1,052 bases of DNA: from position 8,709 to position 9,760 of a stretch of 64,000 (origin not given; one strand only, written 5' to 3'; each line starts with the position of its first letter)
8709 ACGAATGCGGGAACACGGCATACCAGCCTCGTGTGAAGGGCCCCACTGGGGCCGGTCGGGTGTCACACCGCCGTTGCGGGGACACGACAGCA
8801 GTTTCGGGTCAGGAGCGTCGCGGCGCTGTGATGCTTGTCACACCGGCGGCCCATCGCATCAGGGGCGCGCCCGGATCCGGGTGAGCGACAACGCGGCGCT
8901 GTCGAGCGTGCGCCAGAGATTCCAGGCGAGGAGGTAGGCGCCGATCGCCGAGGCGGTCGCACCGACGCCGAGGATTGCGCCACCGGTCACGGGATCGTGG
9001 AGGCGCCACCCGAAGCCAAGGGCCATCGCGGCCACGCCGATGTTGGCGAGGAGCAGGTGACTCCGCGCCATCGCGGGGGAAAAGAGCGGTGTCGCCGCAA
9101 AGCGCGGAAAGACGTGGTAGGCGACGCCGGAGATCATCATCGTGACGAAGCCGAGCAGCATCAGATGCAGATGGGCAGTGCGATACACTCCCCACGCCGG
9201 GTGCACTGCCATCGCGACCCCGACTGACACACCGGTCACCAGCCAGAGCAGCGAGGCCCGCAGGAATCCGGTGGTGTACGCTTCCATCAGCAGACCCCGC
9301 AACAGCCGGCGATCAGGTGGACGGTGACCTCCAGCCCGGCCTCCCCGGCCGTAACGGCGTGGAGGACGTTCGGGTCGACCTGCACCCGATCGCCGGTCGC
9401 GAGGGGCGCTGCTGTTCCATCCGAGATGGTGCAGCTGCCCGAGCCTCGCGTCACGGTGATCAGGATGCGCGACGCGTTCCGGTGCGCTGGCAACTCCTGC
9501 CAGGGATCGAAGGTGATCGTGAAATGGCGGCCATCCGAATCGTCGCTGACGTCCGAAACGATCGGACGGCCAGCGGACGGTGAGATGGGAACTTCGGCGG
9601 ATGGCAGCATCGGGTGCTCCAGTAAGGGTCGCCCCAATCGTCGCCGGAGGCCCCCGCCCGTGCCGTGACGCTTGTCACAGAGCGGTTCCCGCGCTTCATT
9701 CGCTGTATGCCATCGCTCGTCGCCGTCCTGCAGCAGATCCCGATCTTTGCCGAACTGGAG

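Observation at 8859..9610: Cupin with CCGVC tail plus a 4-helix protein copying heme-copper-oxidase helix X, immediately upstream of nosZ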

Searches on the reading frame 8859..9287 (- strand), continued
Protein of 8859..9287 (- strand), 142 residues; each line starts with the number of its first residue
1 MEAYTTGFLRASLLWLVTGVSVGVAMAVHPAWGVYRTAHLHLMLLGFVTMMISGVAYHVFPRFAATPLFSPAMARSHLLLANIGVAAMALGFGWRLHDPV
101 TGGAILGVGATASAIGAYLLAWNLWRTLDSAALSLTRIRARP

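Call 23: search_protein_representatives(alignment_id=A1)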
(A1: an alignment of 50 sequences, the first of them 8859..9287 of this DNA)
Query: 50 sequences, 150 profile positions. Proteins with E-value up to 0.001 (for the whole library): 2136; up to 1e-10: 587; up to 1e-30: 56. The best 150 are listed.
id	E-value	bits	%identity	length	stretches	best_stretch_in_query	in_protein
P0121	2.4e-77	273.9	-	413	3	2-134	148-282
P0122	9.2e-57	207.1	-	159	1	1-140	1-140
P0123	2.0e-52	193.0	-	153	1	1-131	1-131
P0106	2.9e-51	189.2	-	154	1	1-134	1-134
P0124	6.5e-45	168.6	-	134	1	1-101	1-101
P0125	8.3e-45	168.3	-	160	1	1-139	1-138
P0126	9.0e-45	168.2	-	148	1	1-131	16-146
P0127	1.4e-44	167.5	-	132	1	1-100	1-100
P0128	6.6e-44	165.3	-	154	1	2-140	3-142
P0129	3.4e-43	163.0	-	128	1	1-97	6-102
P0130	9.1e-43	161.6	-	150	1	1-114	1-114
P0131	1.0e-42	161.5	-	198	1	1-99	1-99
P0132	1.5e-42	161.0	-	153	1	1-138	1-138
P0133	1.8e-42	160.6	-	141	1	1-103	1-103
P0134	4.4e-42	159.4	-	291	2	4-131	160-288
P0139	4.3e-38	146.5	-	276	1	1-115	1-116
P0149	3.7e-35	137.0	-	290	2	2-129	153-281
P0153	1.1e-34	135.4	-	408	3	5-133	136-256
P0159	3.0e-33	130.7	-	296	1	1-94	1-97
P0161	1.7e-32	128.3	-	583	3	6-137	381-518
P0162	2.8e-32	127.6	-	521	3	4-135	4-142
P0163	5.6e-32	126.6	-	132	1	1-130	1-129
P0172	3.9e-31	123.9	-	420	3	8-131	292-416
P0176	1.9e-30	121.6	-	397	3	1-131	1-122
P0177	3.2e-30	120.9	-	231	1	6-96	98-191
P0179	6.4e-30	120.0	-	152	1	4-137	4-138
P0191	1.1e-28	116.0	-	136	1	1-131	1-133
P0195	1.8e-28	115.2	-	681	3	6-141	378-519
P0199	4.8e-28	113.9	-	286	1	1-137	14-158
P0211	3.4e-27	111.1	-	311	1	1-146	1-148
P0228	9.3e-26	106.4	-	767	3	6-136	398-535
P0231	1.4e-25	105.9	-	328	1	1-140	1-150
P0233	1.8e-25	105.5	-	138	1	1-135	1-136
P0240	3.6e-25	104.5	-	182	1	49-142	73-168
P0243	4.9e-25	104.1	-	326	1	1-138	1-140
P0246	6.7e-25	103.7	-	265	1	54-132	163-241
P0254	1.4e-24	102.7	-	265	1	1-142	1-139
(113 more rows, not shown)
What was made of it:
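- The exhaustive search found 2136 representatives, with one-, two- and three-unit forms (call 23).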

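Call 24: search_protein_families(library=pfam, proteins=[P0121, P0153, P0172, P0176, P0134, P0149, P0161, P0162, P0195, P0228], max_evalue=0.01)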
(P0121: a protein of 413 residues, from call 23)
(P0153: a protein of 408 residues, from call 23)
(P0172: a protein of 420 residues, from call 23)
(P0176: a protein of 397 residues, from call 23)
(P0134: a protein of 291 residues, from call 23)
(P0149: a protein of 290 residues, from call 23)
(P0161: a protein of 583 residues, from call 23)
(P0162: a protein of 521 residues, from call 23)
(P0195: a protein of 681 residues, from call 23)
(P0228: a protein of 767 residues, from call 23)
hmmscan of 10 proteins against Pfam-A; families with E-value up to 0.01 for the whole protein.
P0121 (413 aa): 1 family
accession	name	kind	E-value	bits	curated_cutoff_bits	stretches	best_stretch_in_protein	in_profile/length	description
PF00115.25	COX1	-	3.7e-26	92.4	34.8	3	286-401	2-128/436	Cytochrome C and Quinol oxidase polypeptide I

P0153 (408 aa): 1 family
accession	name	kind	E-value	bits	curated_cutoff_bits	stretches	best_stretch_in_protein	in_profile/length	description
PF00115.25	COX1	-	1.7e-26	93.6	34.8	3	134-221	306-398/436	Cytochrome C and Quinol oxidase polypeptide I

P0172 (420 aa): 2 families
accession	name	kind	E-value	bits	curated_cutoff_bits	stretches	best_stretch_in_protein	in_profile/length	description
PF05940.17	NnrS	-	3.2e-13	50.2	28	2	296-413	256-367/371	NnrS protein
PF00115.25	COX1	-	1.7e-07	30.9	34.8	1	12-110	312-405/436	Cytochrome C and Quinol oxidase polypeptide I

P0176 (397 aa): 1 family
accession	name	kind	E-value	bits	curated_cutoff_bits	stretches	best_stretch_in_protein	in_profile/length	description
PF00115.25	COX1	-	1.6e-20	73.9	34.8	3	36-87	345-395/436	Cytochrome C and Quinol oxidase polypeptide I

P0134 (291 aa): 1 family
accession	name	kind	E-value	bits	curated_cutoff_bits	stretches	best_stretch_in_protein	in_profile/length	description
PF00115.25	COX1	-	8.4e-13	48.4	34.8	1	13-285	168-432/436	Cytochrome C and Quinol oxidase polypeptide I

P0149 (290 aa): 1 family
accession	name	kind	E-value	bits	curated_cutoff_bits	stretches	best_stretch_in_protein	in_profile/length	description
PF00115.25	COX1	-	1.5e-11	44.2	34.8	2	143-276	293-432/436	Cytochrome C and Quinol oxidase polypeptide I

P0161 (583 aa): 4 families
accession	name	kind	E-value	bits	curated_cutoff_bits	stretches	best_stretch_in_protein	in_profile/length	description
PF08984.16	DUF1858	-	5e-27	94.2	32.2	2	527-582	1-56/59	Domain of unknown function (DUF1858)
PF05940.17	NnrS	-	5.8e-11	42.8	28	1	100-507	14-365/371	NnrS protein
PF00115.25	COX1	-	7.4e-11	42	34.8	2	128-214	37-126/436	Cytochrome C and Quinol oxidase polypeptide I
PF04405.19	ScdA_N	-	2.8e-05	24.1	32.5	1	11-66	3-55/56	Domain of Unknown function (DUF542)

P0162 (521 aa): 3 families
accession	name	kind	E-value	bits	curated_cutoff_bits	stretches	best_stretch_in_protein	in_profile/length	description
PF08984.16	DUF1858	-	5e-19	68.6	32.2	1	440-497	2-59/59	Domain of unknown function (DUF1858)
PF00115.25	COX1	-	2.4e-12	46.9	34.8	2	43-173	41-179/436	Cytochrome C and Quinol oxidase polypeptide I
PF05940.17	NnrS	-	2.9e-11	43.8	28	2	163-418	133-365/371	NnrS protein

P0195 (681 aa): 4 families
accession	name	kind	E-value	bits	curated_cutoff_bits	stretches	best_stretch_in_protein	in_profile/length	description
PF08984.16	DUF1858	-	3.9e-47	158.6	32.2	3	604-661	1-58/59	Domain of unknown function (DUF1858)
PF05940.17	NnrS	-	6.2e-12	46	28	1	383-505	255-366/371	NnrS protein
PF00115.25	COX1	-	6.8e-12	45.4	34.8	2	100-256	10-182/436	Cytochrome C and Quinol oxidase polypeptide I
PF04405.19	ScdA_N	-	1.4e-08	34.7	32.5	1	15-70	3-55/56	Domain of Unknown function (DUF542)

P0228 (767 aa): 5 families
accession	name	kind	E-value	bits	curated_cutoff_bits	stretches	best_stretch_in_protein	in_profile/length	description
PF08984.16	DUF1858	-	1.5e-26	92.7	32.2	2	557-615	1-59/59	Domain of unknown function (DUF1858)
PF05940.17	NnrS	-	5.1e-15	56.1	28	1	117-527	12-367/371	NnrS protein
PF01883.24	FeS_assembly_P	-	6.7e-14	52.4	23.5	1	658-728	2-72/73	Iron-sulfur cluster assembly protein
PF00115.25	COX1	-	5.3e-05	22.7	34.8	1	105-215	3-108/436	Cytochrome C and Quinol oxidase polypeptide I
PF04405.19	ScdA_N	-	0.00015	21.7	32.5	0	16-69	4-54/56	Domain of Unknown function (DUF542)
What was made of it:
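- Closest known: NnrS. Same: Three-unit relatives found with this protein's profile pass the NnrS threshold (P0172 50.2 bits, P0228 56.1 bits; call 24).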

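Call 30: fold_search(model_id=the predicted structure, library=pdb)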
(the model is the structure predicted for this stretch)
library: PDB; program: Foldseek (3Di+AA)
matches with E <= 10: 517; with E <= 0.001: 4
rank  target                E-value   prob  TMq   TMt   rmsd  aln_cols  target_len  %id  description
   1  8smr_E                2.7e-04  1.00  0.81  0.26   2.9       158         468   23  cytochrome bc1-cbb3 supercomplex from Pseudomonas aeruginosa (released 2023-10-11)
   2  3mk7_A                5.1e-04  1.00  0.82  0.26   2.7       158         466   22  The structure of CBB3 cytochrome oxidase (released 2010-08-04)
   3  3mk7_G                6.9e-04  1.00  0.82  0.26   2.7       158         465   22  The structure of CBB3 cytochrome oxidase (released 2010-08-04)
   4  3mk7_D                8.9e-04  1.00  0.82  0.26   2.7       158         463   22  The structure of CBB3 cytochrome oxidase (released 2010-08-04)
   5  6xkw_n                1.6e-03  1.00  0.77  0.25   3.5       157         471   21  R. capsulatus CIII2CIV bipartite super-complex (SC-2A) with CcoH/cy (released 2020-12-30)
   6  9g6b_A                1.7e-03  1.00  0.82  0.26   2.7       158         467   23  cbb3-2 NOH complex (released 2026-01-28)
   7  9g83_t                2.5e-03  1.00  0.76  0.25   3.9       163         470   18  Respiratory supercomplex CI1-CIII2-CIV2-(cbb3)1 from alphaproteobacterium (released 2026-02-04)
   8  1occ_A                1.8e-02  1.00  0.79  0.24   3.5       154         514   19  STRUCTURE OF BOVINE HEART CYTOCHROME C OXIDASE AT THE FULLY OXIDIZED STATE (released 1996-12-07)
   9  7deg_A                4.3e-02  1.00  0.67  0.19   4.0       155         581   16  Cryo-EM structure of a heme-copper terminal oxidase dimer provides insights into its catalytic mechanism (released 2021-08-04)
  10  8d4t_N                4.5e-02  1.00  0.80  0.24   3.5       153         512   20  Mammalian CIV with GDN bound (released 2022-07-06)
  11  8ugh_4A               4.7e-02  1.00  0.78  0.24   5.0       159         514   18  In-situ structure of typeA supercomplex with lipids in respiratory chain (composite) (released 2024-06-19)
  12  4xyd_A                5.8e-02  1.00  0.68  0.24   4.8       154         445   14  Nitric oxide reductase from Roseobacter denitrificans (RdNOR) (released 2016-05-25)
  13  1xme_A                5.8e-02  1.00  0.61  0.19   5.0       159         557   19  Structure of Recombinant Cytochrome ba3 Oxidase from Thermus thermophilus (released 2005-03-22)
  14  7w5z_C1               6.4e-02  1.00  0.76  0.18   4.7       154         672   17  Cryo-EM structure of Tetrahymena thermophila mitochondrial complex IV, composite dimer model (released 2022-04-06)
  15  2y69_A                6.7e-02  1.00  0.80  0.24   3.5       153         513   20  Bovine heart cytochrome c oxidase re-refined with molecular oxygen (released 2011-02-23)
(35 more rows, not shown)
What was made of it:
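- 8859..9287 (-): Four-helix membrane protein (142 aa): a single evolutionary unit of the heme-copper oxidase subunit I fold, predicted N-in/C-in. Foldseek against CcoN gives TM 0.82 (call 30).
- Checked: Foldseek gives CcoN at TM 0.82 and rmsd 2.7 A (call 30).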

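Call 49: list_cluster_members(proteins=[P0121, P0153, P0176, P0161, P0195, P0134, P0163, P0179, P0191, P0233])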
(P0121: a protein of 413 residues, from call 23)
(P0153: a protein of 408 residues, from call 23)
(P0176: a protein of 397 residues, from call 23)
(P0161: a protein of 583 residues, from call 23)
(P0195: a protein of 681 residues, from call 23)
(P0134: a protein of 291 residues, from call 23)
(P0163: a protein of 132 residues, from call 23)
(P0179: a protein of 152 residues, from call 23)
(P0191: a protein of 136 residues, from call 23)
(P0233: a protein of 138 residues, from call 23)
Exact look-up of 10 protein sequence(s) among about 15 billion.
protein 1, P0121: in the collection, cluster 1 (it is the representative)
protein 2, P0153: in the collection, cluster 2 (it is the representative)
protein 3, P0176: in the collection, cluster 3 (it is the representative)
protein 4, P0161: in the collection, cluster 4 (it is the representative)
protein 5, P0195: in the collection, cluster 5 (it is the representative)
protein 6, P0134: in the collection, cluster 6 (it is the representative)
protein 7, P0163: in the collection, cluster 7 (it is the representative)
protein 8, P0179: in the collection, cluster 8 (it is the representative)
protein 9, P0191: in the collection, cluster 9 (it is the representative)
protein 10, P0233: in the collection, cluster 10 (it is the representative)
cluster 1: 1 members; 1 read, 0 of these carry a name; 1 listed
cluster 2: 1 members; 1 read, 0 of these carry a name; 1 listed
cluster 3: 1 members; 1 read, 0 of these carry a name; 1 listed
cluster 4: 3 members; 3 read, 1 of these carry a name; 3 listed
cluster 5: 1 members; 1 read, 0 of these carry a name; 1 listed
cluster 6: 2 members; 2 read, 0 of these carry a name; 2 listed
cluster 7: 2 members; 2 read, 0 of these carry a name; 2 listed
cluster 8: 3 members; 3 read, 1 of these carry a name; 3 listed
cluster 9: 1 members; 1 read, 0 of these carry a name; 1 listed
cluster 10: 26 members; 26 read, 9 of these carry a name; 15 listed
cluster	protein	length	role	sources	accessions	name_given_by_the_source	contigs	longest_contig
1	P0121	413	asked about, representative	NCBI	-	-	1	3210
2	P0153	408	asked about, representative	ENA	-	-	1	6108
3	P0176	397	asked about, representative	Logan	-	-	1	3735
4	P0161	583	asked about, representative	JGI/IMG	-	-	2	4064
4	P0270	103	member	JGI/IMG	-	cbb3-type cytochrome oxidase subunit 1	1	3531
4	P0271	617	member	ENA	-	-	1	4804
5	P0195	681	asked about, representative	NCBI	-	-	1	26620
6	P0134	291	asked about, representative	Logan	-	-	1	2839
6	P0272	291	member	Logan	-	-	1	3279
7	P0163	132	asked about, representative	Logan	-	-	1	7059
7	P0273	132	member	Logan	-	-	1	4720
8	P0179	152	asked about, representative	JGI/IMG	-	-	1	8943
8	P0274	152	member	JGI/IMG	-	cbb3-type cytochrome oxidase subunit 1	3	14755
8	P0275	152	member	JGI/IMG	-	-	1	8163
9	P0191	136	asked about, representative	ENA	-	-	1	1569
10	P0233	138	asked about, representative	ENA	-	-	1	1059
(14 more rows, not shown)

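Call 55: predict_structure(alignment_id=A2)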
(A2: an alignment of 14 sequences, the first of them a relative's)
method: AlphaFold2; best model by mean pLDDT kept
length: 413 residues; sequences in the alignment: 14
mean_pLDDT: 92.3   pTM: 0.91
mean pLDDT of the five models: 92.3, 91.5, 91.4, 90.8, 90.7
residues with pLDDT >= 90: 321; 70-90: 77; 50-70: 13; < 50: 2
segments of 3 or more residues with pLDDT < 50: none
pLDDT, mean of each block of 10 residues (from residue 1): 90 98 94 92 96 94 88 97 98 96 98 97 90 55 88 96 98 93 95 98 91 94 98 95 83 91 97 91 92 98 91 89 96 97 89 96 98 84 92 98 87 46
secondary structure, 60 per line:
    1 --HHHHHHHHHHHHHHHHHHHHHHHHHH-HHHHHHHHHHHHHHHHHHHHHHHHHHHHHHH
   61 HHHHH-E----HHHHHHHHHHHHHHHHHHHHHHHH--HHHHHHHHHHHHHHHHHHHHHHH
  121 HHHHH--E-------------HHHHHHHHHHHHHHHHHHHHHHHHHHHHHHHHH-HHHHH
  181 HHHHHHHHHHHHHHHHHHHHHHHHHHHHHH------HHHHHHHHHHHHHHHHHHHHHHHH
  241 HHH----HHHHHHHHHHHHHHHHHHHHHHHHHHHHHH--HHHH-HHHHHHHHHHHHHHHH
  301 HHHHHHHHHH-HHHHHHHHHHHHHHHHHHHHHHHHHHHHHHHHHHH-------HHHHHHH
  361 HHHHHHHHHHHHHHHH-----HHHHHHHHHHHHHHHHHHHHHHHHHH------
elements in order: H3-28 H30-65 H72-95 H98-125 H142-174 H176-210 H217-243 H248-277 H280-283 H285-310 H312-346 H354-376 H382-407

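Call 58: search_protein_families(library=pfam, proteins=[P0177, P0246, P0240, P0139, P0211, P0231, P0199, P0243, P0254, P0159], max_evalue=0.01)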
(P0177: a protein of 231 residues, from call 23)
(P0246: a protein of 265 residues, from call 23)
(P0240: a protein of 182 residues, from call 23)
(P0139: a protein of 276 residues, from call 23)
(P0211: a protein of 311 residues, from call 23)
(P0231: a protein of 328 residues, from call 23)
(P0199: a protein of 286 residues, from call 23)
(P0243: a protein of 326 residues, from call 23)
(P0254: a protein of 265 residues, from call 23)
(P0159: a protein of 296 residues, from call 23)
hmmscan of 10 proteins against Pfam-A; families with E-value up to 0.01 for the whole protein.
P0177 (231 aa): 2 families
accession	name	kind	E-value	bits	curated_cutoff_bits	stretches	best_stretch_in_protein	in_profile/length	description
PF00115.25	COX1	-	9.3e-10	38.4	34.8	1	131-188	343-399/436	Cytochrome C and Quinol oxidase polypeptide I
PF11070.13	DUF2871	-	0.0061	17.3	27.4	1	131-190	38-93/134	Protein of unknown function (DUF2871)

P0246 (265 aa): 1 family
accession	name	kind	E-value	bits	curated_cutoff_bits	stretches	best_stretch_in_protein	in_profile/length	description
PF00115.25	COX1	-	0.0034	16.8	34.8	1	163-239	361-434/436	Cytochrome C and Quinol oxidase polypeptide I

P0240 (182 aa): 1 family
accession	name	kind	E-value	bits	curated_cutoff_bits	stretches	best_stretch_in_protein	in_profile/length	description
PF00115.25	COX1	-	2e-06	27.4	34.8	1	70-154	353-432/436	Cytochrome C and Quinol oxidase polypeptide I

P0139 (276 aa): 1 family
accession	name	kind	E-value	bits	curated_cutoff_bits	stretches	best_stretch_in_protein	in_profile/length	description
PF00115.25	COX1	-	7.1e-11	42.1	34.8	1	13-106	315-412/436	Cytochrome C and Quinol oxidase polypeptide I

P0211 (311 aa): 3 families
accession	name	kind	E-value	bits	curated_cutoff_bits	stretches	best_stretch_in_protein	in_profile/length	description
PF08984.16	DUF1858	-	5.4e-25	87.7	32.2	2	145-200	4-59/59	Domain of unknown function (DUF1858)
PF00115.25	COX1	-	5.4e-09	35.9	34.8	1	6-100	308-403/436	Cytochrome C and Quinol oxidase polypeptide I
PF05940.17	NnrS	-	0.0013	18.7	28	1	12-133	254-370/371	NnrS protein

P0231 (328 aa): 2 families
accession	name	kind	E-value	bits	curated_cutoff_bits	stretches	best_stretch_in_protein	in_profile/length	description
PF08984.16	DUF1858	-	2e-20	73.1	32.2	2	265-319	1-59/59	Domain of unknown function (DUF1858)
PF00115.25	COX1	-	5.6e-12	45.7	34.8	1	7-140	5-145/436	Cytochrome C and Quinol oxidase polypeptide I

P0199 (286 aa): 2 families
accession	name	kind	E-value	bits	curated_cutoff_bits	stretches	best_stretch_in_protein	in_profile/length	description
PF08984.16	DUF1858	-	6.1e-12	45.9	32.2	1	189-239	8-58/59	Domain of unknown function (DUF1858)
PF00115.25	COX1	-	3.2e-09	36.6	34.8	1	18-156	3-150/436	Cytochrome C and Quinol oxidase polypeptide I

P0243 (326 aa): 2 families
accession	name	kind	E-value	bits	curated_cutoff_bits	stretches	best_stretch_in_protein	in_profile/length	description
PF08984.16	DUF1858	-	3.1e-22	78.9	32.2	2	160-218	1-59/59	Domain of unknown function (DUF1858)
PF00115.25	COX1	-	7.3e-08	32.1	34.8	1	5-130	3-143/436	Cytochrome C and Quinol oxidase polypeptide I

P0254 (265 aa): 1 family
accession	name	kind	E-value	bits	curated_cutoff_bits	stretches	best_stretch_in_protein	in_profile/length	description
PF00115.25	COX1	-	3.6e-11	43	34.8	1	37-94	344-400/436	Cytochrome C and Quinol oxidase polypeptide I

P0159 (296 aa): 4 families
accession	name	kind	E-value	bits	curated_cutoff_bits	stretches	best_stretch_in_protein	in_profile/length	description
PF00171.27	Aldedh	-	1.2e-66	225.7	23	1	103-290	272-460/461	Aldehyde dehydrogenase family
PF00115.25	COX1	-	1.1e-08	34.8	34.8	1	12-91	314-399/436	Cytochrome C and Quinol oxidase polypeptide I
PF07368.16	DUF1487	-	0.00065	19.7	23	1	204-259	116-172/215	Protein of unknown function (DUF1487)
PF05940.17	NnrS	-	0.0049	16.7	28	1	11-91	255-333/371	NnrS protein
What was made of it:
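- Natural fusions exist: ScdA_N-3 units-DUF1858 and 1 unit-DUF1858 (calls 24, 58).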

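Call 59: fold_search(model_id=the predicted structure, library=pdb)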
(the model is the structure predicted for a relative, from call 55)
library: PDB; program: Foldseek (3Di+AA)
matches with E <= 10: 217; with E <= 0.001: 45
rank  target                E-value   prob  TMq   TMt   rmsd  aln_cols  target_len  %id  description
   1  8smr_E                1.0e-10  1.00  0.79  0.70   4.6       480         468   16  cytochrome bc1-cbb3 supercomplex from Pseudomonas aeruginosa (released 2023-10-11)
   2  9g6b_A                4.3e-10  1.00  0.80  0.71   4.3       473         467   15  cbb3-2 NOH complex (released 2026-01-28)
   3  3mk7_D                6.4e-10  1.00  0.78  0.70   4.7       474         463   15  The structure of CBB3 cytochrome oxidase (released 2010-08-04)
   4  9g83_t                7.5e-10  1.00  0.80  0.71   4.6       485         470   16  Respiratory supercomplex CI1-CIII2-CIV2-(cbb3)1 from alphaproteobacterium (released 2026-02-04)
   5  6xkw_n                7.8e-10  1.00  0.79  0.70   4.6       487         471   14  R. capsulatus CIII2CIV bipartite super-complex (SC-2A) with CcoH/cy (released 2020-12-30)
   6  3mk7_G                1.0e-09  1.00  0.78  0.70   4.7       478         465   15  The structure of CBB3 cytochrome oxidase (released 2010-08-04)
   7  3mk7_A                1.6e-09  1.00  0.79  0.70   4.4       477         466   15  The structure of CBB3 cytochrome oxidase (released 2010-08-04)
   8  4xyd_A                3.9e-08  1.00  0.76  0.71   4.3       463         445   15  Nitric oxide reductase from Roseobacter denitrificans (RdNOR) (released 2016-05-25)
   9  9gy6_F                1.4e-07  1.00  0.74  0.57   5.1       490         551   16  Mycobacterial cytochrome bc1:aa3 with inhibitor (released 2025-04-09)
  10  3o0r_B                1.7e-07  1.00  0.72  0.67   5.2       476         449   15  Crystal structure of nitric oxide reductase from Pseudomonas aeruginosa in complex with antibody fragment (released 2010-12-29)
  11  8hcr_F                2.5e-07  1.00  0.73  0.57   5.3       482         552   15  Cryo-EM structure of the Mycobacterium tuberculosis cytochrome bcc:aa3 supercomplex and a novel inhibitor targeting su (released 2023-05-03)
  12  7qho_D                2.9e-07  1.00  0.75  0.56   4.5       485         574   14  Cytochrome bcc-aa3 supercomplex (respiratory supercomplex III2/IV2) from Corynebacterium glutamicum (as isolated) (released 2022-05-18)
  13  6adq_F                5.0e-07  1.00  0.71  0.55   5.8       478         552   16  Respiratory Complex CIII2CIV2SOD2 from Mycobacterium smegmatis (released 2018-11-14)
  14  3fye_C                7.8e-07  1.00  0.76  0.61   4.9       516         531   12  Catalytic core subunits (I and II) of cytochrome c oxidase from Rhodobacter sphaeroides in the reduced state (released 2009-06-16)
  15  7coh_A                1.4e-06  1.00  0.77  0.64   4.4       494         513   14  Dimeric Form of Bovine Heart Cytochrome c Oxidase in the Fully Oxidized State (released 2021-04-07)
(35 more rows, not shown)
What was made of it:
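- The three-unit protein P0121 is modelled at pTM 0.91 (call 55) and superposes on the whole of CcoN at TM 0.79-0.80 (call 59).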

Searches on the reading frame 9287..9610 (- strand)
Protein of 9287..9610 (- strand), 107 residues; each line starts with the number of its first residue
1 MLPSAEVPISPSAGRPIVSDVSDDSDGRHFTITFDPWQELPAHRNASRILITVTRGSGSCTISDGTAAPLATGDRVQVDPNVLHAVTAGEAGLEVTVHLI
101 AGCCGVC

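Call 3: search_protein_families(library=pfam, proteins=[window:9287-9610:-], max_evalue=1)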
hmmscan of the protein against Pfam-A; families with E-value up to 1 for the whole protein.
window:9287-9610:- (107 aa): 2 families
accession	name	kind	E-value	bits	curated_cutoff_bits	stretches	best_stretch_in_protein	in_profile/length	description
PF07883.17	Cupin_2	-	1.4e-05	25.2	27.2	1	32-88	3-58/70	Cupin domain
PF02311.25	AraC_binding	-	0.16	12.2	21.1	1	36-90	12-65/135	AraC-like ligand binding domain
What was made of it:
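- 9287..9610 (-): Cupin gene (107 aa, no signal peptide, so cytoplasmic). GGAG lies 7-10 nt before the ATG. Pfam Cupin_2 gives E 1.4e-5 and 25.2 bits, below the cut-off of 27.2 (call 3).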

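Call 4: search_protein_families(library=ncbifam, proteins=[window:9287-9610:-], max_evalue=1)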
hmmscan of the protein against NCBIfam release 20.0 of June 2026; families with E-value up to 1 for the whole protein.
window:9287-9610:- (107 aa): 2 families
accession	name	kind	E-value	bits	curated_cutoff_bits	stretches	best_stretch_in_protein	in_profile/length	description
NF049940.1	MandnitrLy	equivalog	0.0021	17.9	140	1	22-87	30-95/130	(R)-mandelonitrile lyase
TIGR02272.1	gentisate_1_2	equivalog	0.052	12.5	442.1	1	40-81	95-136/336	gentisate 1,2-dioxygenase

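Call 51: find_homologous_proteins(query=window:9287-9610:-, max_evalue=0.001)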
Query window:9287-9610:- (107 aa): 14 proteins with E <= 0.001 among 27 candidates.
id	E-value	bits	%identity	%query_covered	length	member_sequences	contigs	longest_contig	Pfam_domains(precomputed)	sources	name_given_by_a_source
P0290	2.4e-62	226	96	100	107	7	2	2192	PF07883.18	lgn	-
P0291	4.7e-40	154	68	100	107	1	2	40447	-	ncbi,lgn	ncbi:MAG: hypothetical protein ABIZ70_08025 [Gemmatimonadales bacterium]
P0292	5.1e-39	151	70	87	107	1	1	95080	-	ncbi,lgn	ncbi:MAG: hypothetical protein V4503_02925 [Gemmatimonadota bacterium]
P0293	1.4e-38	149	74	87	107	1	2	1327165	-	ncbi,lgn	ncbi:MAG: hypothetical protein V4558_07425 [Gemmatimonadota bacterium]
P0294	4.0e-37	144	68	98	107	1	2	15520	PF07883.18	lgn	-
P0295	2.0e-35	139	63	99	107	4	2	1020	PF07883.18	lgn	-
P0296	2.5e-35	139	65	97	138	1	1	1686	PF07883.18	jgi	jgi:quercetin dioxygenase-like cupin family protein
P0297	5.4e-35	138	63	100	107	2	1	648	PF07883.18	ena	-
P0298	3.2e-34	135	62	100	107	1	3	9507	PF07883.18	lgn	-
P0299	8.6e-34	134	64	93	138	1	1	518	PF07883.18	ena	-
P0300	6.1e-33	131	65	87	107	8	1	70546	PF07883.18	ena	-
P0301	1.0e-32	130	63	87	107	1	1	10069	-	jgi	jgi:quercetin dioxygenase-like cupin family protein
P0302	1.6e-32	130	60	93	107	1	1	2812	PF07883.18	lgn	-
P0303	8.8e-32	127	65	87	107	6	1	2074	-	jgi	-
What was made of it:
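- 9287..9610 (-): Homologues of 107 aa carry PF07883 (call 51).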
